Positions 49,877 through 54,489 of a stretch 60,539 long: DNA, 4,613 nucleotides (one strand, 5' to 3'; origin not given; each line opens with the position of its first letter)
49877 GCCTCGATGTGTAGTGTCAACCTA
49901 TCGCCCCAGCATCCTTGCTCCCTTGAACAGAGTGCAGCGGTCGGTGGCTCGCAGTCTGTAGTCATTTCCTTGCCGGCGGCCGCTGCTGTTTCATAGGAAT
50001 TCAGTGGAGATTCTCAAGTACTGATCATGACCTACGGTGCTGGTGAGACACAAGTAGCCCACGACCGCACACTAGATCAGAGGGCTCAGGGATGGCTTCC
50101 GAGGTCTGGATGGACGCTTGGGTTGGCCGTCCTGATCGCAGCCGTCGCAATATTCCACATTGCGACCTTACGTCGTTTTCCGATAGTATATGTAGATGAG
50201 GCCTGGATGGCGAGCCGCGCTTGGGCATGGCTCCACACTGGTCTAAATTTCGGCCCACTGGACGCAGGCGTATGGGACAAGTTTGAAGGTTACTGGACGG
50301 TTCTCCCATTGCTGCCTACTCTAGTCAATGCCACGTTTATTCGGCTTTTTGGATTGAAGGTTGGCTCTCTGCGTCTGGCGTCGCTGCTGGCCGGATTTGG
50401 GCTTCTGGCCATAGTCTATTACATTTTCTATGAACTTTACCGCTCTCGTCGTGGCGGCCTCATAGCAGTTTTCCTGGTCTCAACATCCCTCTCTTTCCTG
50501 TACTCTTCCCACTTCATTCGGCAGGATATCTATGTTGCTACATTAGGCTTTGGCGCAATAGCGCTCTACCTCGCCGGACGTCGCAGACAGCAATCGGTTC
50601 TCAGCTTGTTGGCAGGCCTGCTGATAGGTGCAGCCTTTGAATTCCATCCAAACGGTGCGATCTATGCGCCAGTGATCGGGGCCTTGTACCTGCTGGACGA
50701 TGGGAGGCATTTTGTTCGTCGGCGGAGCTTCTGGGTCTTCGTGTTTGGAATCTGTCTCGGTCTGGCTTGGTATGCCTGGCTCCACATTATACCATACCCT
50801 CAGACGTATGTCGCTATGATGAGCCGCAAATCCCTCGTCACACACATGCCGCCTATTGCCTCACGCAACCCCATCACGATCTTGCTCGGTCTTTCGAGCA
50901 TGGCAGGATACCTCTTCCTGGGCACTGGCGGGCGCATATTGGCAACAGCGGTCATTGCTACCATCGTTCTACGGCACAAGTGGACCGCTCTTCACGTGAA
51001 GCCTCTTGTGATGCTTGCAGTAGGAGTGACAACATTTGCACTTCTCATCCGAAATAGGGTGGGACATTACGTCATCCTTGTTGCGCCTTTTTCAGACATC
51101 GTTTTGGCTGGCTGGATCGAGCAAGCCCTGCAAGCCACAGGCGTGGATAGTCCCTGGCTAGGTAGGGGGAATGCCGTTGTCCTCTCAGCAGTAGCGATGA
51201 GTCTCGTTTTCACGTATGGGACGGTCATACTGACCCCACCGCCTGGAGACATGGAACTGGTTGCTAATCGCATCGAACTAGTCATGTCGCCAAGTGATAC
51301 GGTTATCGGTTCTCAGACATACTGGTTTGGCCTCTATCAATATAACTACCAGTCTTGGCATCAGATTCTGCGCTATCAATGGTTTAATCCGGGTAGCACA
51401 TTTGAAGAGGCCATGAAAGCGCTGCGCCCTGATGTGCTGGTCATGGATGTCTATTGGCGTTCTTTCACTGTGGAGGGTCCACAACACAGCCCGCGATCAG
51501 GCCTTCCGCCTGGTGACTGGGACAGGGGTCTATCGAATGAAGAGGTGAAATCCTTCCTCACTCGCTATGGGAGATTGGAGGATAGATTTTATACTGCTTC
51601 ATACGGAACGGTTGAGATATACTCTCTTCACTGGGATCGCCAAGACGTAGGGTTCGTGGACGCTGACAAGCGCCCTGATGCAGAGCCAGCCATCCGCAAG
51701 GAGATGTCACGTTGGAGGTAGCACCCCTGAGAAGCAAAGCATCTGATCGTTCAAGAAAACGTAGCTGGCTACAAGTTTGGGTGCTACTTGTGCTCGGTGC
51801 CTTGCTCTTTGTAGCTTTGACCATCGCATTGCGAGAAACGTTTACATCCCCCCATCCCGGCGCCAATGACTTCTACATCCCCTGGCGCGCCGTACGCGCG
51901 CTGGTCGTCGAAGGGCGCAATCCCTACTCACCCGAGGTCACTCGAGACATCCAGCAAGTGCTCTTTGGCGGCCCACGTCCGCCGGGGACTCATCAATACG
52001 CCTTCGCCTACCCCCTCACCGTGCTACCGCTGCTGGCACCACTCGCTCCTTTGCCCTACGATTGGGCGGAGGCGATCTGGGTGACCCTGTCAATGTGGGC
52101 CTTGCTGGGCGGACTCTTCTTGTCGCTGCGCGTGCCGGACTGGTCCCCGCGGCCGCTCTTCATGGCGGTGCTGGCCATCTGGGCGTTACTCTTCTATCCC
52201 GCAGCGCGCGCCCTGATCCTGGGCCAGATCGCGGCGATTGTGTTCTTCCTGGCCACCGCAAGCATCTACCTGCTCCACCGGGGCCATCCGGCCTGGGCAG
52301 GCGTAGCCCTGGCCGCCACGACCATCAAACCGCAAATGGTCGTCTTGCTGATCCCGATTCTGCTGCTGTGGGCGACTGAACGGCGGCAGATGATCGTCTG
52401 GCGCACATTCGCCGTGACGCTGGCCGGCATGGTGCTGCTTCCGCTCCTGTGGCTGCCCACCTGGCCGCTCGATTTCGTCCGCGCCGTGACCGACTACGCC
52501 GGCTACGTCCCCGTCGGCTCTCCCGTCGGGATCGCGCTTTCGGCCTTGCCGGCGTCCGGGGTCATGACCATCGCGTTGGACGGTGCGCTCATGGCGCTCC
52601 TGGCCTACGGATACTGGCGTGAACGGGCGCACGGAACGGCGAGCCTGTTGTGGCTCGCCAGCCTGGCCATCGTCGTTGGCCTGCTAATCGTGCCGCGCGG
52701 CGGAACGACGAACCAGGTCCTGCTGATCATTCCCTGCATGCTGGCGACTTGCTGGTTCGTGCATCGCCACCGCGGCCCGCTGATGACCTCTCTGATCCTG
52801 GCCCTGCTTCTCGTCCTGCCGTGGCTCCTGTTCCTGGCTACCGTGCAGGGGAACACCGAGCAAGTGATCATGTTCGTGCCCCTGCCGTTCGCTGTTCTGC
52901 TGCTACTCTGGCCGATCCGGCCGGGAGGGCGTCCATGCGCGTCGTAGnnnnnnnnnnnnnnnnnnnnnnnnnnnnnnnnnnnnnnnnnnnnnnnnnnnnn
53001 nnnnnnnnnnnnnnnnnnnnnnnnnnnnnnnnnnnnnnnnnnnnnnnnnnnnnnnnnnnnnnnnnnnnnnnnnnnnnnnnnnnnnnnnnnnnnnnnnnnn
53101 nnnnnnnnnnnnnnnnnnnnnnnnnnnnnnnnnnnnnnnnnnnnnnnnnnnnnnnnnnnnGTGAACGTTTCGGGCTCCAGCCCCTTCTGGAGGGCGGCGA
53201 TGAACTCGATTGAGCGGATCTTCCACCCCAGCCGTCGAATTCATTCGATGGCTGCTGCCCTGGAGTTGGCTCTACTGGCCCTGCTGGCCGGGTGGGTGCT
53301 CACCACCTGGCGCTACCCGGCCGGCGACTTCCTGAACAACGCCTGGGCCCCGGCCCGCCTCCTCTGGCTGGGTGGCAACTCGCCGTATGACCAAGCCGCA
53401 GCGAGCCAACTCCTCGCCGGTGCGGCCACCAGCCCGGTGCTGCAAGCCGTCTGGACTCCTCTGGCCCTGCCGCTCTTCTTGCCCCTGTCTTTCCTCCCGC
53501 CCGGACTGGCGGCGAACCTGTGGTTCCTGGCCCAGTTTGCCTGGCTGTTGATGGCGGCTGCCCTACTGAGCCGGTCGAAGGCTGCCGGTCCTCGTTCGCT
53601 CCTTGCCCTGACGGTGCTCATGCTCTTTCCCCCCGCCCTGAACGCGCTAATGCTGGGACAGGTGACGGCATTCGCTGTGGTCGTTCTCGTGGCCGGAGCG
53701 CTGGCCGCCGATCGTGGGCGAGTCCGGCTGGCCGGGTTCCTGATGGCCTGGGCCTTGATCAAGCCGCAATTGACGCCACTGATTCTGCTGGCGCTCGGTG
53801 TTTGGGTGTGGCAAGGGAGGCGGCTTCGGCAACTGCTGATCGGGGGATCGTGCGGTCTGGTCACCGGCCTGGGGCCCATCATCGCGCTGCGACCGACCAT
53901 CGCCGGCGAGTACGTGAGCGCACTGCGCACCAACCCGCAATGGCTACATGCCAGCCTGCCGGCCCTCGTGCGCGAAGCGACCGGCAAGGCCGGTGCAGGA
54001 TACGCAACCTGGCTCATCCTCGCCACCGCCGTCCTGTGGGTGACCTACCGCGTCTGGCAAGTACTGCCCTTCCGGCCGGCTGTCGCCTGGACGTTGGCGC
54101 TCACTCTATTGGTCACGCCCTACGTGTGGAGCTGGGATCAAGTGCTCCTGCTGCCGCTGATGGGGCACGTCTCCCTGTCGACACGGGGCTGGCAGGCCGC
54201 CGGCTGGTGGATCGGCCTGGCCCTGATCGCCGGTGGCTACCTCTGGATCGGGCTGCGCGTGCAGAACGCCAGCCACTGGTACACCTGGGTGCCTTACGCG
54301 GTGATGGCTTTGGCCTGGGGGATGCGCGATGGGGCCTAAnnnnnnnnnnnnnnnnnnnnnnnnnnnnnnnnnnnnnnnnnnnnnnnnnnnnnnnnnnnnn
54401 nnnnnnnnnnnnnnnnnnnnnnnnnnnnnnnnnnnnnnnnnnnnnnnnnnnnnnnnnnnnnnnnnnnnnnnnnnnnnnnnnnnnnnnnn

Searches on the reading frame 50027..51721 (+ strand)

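Call 14: search_protein_families(library=pfam, proteins=[window:50027-51721:+], max_evalue=0.001)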
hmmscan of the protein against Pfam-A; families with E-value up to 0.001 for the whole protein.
window:50027-51721:+ (564 aa): 2 families
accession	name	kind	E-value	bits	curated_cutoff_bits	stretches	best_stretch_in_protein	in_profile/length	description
PF13231.12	PMT_2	-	6.5e-09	36.6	26.1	1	94-244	3-151/160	Dolichyl-phosphate-mannose-protein mannosyltransferase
PF02366.24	PMT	-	0.00021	21.4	22.7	1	89-204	59-179/245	Dolichyl-phosphate-mannose-protein mannosyltransferase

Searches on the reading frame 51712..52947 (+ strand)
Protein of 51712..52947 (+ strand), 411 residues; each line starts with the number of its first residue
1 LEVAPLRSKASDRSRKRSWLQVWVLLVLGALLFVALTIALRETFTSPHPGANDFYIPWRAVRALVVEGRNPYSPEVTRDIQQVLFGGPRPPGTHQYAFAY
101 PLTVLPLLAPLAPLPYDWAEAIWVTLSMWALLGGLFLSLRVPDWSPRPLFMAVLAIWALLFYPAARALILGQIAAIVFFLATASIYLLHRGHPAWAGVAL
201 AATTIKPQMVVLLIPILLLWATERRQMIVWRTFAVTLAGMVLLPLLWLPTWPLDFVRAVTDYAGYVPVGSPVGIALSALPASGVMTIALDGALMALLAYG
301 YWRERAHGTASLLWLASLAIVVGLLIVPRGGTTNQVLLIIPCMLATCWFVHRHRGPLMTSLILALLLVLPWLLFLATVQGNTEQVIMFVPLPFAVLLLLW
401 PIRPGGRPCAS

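Call 14: search_protein_families(library=pfam, proteins=[window:51712-52947:+], max_evalue=0.001)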
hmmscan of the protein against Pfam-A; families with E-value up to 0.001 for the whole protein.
window:51712-52947:+ (411 aa): 1 family
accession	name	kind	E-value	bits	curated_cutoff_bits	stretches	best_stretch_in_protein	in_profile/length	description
PF09594.16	GT87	-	2.2e-13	51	25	1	98-328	1-237/237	Glycosyltransferase family 87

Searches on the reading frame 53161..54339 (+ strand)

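Call 14: search_protein_families(library=pfam, proteins=[window:53161-54339:+], max_evalue=0.001)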
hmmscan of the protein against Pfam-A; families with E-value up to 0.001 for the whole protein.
window:53161-54339:+ (392 aa): 1 family
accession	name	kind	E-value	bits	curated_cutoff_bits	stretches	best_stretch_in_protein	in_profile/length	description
PF09594.16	GT87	-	4.3e-12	46.7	25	1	99-320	4-237/237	Glycosyltransferase family 87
